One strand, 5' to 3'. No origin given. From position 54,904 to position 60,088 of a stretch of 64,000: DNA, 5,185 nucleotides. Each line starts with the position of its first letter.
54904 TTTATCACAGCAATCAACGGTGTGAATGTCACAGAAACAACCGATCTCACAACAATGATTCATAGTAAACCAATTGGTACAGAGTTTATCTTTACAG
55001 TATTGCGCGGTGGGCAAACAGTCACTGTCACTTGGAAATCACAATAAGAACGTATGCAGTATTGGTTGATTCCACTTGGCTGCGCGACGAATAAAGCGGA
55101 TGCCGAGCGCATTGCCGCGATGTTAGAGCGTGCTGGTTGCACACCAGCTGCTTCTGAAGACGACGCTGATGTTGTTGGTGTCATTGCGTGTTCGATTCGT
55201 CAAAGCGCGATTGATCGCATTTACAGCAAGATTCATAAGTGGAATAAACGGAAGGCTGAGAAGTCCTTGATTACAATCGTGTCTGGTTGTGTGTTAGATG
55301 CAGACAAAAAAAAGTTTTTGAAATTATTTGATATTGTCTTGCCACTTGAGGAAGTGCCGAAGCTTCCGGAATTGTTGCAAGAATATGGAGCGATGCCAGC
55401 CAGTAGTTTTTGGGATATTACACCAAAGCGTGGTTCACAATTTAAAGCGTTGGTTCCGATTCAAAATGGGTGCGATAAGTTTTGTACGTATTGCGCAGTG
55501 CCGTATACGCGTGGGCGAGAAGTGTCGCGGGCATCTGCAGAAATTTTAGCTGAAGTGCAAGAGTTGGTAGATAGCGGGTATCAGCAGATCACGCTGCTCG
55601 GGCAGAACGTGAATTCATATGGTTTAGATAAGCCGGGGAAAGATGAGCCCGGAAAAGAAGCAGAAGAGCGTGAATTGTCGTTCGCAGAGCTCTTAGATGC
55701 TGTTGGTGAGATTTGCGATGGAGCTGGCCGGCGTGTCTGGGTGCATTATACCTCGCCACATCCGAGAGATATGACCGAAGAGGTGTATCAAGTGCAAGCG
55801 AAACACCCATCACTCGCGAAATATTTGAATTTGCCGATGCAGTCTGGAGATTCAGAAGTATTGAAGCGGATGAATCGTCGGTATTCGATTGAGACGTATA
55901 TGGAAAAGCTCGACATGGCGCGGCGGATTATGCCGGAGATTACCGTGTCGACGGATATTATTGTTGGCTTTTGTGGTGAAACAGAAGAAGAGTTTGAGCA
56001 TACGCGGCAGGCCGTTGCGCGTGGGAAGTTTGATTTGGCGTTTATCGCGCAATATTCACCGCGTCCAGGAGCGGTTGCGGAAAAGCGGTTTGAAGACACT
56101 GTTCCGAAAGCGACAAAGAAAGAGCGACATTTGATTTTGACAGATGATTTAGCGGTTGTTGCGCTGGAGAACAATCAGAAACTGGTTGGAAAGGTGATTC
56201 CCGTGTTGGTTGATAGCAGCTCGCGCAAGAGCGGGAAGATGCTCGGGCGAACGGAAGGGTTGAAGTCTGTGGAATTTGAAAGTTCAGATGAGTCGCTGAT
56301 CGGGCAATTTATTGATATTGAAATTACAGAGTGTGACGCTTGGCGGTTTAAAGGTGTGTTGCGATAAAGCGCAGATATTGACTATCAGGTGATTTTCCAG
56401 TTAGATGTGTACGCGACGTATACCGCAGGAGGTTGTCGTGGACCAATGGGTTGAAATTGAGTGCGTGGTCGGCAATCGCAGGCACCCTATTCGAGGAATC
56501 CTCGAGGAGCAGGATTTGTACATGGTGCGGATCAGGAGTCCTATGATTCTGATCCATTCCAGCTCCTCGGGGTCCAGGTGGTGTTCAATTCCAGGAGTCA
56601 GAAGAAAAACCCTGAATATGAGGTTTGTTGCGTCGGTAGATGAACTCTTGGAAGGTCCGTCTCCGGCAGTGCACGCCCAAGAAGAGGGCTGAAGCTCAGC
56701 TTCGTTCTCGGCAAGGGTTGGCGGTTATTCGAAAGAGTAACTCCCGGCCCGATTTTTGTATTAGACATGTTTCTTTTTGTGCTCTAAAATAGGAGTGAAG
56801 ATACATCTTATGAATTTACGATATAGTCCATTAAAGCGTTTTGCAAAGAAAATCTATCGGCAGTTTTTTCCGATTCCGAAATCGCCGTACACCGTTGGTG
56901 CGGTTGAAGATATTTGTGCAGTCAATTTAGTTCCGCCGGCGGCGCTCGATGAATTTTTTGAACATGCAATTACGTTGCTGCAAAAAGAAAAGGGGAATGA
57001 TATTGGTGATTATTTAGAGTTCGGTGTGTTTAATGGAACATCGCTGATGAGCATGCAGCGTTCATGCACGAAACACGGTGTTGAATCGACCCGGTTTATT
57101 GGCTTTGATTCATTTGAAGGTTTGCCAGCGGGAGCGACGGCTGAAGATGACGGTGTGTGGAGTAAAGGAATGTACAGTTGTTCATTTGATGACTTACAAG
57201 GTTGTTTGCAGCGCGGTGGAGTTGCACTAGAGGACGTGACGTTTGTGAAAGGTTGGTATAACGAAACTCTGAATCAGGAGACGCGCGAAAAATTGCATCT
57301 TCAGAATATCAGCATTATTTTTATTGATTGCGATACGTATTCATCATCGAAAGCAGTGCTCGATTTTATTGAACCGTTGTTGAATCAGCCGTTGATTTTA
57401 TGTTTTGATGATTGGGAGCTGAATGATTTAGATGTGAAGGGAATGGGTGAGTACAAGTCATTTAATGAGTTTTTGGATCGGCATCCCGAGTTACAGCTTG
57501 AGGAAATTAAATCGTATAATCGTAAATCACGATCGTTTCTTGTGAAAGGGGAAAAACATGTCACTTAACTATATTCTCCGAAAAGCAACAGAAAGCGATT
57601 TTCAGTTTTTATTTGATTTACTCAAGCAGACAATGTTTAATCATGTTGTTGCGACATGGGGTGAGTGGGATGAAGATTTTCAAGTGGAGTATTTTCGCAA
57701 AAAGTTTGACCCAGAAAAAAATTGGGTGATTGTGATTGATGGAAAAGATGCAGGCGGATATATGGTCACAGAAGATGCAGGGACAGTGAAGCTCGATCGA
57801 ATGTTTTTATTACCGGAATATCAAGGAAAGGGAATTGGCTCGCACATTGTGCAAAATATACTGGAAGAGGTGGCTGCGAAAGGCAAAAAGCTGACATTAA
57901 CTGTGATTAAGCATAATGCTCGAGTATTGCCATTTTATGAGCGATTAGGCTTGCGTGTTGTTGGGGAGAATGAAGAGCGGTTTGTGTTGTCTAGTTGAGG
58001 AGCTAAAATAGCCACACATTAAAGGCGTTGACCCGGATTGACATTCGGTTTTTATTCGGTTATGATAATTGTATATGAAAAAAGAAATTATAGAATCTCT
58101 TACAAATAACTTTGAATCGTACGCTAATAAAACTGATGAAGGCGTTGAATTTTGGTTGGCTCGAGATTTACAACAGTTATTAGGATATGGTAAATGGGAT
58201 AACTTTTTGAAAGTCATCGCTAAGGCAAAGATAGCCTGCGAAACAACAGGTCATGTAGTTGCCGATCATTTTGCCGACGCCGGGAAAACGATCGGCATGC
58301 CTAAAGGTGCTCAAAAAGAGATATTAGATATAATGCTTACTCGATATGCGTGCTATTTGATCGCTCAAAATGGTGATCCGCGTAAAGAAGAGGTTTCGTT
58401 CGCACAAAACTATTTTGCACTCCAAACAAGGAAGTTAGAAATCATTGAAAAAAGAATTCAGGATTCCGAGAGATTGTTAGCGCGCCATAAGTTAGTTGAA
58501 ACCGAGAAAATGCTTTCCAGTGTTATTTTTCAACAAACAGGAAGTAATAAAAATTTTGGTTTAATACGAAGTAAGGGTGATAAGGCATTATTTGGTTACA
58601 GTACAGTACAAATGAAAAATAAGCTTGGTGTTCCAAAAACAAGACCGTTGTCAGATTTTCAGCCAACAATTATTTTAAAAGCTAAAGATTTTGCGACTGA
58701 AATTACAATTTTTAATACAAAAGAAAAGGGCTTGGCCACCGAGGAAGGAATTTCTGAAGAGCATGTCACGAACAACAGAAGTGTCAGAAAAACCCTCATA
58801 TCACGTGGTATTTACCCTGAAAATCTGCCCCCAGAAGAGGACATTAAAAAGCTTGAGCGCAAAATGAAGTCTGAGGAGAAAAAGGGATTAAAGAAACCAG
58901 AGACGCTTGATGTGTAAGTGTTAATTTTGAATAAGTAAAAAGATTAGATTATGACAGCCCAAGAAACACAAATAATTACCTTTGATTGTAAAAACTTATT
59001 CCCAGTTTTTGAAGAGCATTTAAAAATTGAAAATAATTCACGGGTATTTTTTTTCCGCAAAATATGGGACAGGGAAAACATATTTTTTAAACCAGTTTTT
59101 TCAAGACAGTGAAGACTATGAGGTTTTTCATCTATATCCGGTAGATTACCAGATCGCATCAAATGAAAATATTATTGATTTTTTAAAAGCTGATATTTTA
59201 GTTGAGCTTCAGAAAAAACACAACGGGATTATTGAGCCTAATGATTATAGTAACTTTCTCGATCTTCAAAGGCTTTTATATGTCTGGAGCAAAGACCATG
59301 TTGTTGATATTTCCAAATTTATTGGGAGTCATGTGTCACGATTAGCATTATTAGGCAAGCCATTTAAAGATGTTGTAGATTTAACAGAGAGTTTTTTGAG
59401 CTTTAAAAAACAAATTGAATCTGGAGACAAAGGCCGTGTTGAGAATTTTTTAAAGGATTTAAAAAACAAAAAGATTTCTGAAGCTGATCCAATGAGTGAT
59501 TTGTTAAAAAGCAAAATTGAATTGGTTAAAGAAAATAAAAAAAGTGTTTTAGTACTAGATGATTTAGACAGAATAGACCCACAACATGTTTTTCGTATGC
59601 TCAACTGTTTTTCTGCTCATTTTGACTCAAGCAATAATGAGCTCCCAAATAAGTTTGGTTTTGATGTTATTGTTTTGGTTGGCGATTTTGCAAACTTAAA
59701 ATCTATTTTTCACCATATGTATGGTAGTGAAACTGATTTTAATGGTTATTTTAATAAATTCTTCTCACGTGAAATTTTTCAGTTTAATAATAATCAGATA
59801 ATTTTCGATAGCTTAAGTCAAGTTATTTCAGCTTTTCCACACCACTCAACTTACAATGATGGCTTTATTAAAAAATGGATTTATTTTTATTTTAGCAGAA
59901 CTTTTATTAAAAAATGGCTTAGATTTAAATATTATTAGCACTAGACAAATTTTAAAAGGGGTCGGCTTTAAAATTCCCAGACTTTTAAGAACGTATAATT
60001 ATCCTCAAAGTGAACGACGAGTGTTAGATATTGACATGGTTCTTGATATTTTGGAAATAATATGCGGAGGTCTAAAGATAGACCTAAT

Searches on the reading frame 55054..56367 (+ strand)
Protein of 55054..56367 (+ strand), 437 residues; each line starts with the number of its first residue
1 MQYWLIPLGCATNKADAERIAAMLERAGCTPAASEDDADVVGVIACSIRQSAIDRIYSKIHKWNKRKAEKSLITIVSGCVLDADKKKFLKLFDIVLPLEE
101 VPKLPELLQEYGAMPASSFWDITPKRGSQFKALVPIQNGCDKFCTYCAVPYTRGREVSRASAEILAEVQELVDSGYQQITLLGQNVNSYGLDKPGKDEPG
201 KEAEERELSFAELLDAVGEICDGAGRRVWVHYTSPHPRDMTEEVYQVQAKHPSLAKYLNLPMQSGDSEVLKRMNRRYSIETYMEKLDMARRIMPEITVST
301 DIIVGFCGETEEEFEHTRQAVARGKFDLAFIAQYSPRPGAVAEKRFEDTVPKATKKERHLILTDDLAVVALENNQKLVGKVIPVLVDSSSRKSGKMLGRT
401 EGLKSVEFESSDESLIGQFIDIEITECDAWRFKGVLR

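Call 63: search_protein_families(library=ncbifam, proteins=[window:55054-56367:+], max_evalue=1e-10)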
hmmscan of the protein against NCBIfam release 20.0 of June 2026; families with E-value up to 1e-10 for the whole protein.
window:55054-56367:+ (437 aa): 8 families
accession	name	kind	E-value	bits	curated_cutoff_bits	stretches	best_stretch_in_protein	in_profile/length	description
TIGR00089.1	TIGR00089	subfamily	4.8e-111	371.6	251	1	5-433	4-428/429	MiaB/RimO family radical SAM methylthiotransferase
TIGR01574.1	miaB-methiolase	equivalog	8.1e-102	341.5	355.3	1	3-434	2-434/437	tRNA (N6-isopentenyl adenosine(37)-C2)-methylthiotransferase MiaB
NF010916.0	PRK14336.1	equivalog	2e-85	287.1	606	1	2-434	3-410/418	tRNA (N6-isopentenyl adenosine(37)-C2)-methylthiotransferase MiaB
TIGR01579.1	MiaB-like-C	equivalog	4.3e-69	233.8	357.05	1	7-424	3-416/416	tRNA (N(6)-L-threonylcarbamoyladenosine(37)-C(2))-methylthiotransferase MtaB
TIGR01578.1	MiaB-like-B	hypoth_equivalog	5.5e-64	216.5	314.7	1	5-432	4-416/421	tRNA (N(6)-L-threonylcarbamoyladenosine(37)-C(2))-methylthiotransferase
TIGR01125.1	TIGR01125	equivalog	2.4e-63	214.7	356.95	1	6-430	5-428/432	30S ribosomal protein S12 methylthiotransferase RimO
TIGR04013.1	B12_SAM_MJ_1487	hypoth_equivalog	2.1e-17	63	251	1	40-323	44-332/382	TIGR04013 family B12-binding domain/radical SAM domain-containing protein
TIGR04014.1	B12_SAM_MJ_0865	equivalog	5.3e-16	58.4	360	1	136-340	165-352/434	methyl-coenzyme M reductase glutamine C-methyltransferase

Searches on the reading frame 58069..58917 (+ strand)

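Call 90: search_protein_families(library=pfam, proteins=[window:58069-58917:+], max_evalue=0.001)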
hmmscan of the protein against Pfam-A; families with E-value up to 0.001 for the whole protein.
window:58069-58917:+ (282 aa): 1 family
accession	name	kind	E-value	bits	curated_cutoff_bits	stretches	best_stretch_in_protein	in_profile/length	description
PF02498.22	Bro-N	-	2.4e-10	41.3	25.6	1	23-111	7-87/96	BRO family, N-terminal domain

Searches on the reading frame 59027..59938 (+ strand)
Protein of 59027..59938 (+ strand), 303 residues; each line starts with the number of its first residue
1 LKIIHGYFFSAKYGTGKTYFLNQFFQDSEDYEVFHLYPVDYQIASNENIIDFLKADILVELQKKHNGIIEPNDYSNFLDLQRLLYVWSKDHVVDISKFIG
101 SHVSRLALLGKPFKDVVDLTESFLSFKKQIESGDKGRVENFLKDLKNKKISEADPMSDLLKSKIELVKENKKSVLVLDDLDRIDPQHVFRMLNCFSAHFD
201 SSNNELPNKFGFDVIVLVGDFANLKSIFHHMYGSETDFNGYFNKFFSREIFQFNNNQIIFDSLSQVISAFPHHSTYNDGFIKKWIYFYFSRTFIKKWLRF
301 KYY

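Call 90: search_protein_families(library=pfam, proteins=[window:59027-59938:+], max_evalue=0.001)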
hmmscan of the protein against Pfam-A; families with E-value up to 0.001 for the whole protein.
window:59027-59938:+ (303 aa): 1 family
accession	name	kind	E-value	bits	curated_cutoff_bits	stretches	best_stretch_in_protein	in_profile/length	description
PF07693.20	KAP_NTPase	-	6.6e-10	39.2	20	1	10-250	26-223/293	KAP family P-loop domain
